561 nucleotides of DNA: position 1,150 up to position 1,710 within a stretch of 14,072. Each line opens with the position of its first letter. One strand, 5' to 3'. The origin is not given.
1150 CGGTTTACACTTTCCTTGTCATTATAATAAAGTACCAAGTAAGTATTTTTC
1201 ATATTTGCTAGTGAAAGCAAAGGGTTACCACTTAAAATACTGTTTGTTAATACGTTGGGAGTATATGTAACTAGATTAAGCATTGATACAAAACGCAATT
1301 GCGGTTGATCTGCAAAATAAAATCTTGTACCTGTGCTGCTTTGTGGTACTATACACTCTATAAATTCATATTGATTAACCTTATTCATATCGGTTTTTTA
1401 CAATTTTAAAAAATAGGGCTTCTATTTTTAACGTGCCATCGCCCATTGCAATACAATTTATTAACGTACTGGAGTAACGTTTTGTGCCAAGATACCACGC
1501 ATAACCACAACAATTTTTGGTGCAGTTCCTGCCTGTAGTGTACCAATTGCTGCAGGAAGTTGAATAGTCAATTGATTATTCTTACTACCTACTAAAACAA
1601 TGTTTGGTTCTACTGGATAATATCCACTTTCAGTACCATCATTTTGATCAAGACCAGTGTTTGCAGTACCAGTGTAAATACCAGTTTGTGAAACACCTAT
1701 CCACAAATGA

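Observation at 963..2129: Adjacent 222-aa and 141-aa beta-rich proteins: a possible pair of jelly-roll capsid proteins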

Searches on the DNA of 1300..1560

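Call 95: search_rna_families(source=window, start=1300, end=1560, threshold=evalue, max_evalue=10)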
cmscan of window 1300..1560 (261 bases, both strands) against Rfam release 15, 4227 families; matches with E-value up to 10: 1.
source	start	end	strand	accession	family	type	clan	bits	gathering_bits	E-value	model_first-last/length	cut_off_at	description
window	1396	1453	-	RF02001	group-II-D1D4-3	Intron;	CL00102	12.8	32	2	75-135/170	no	Group II catalytic intron D1-D4-3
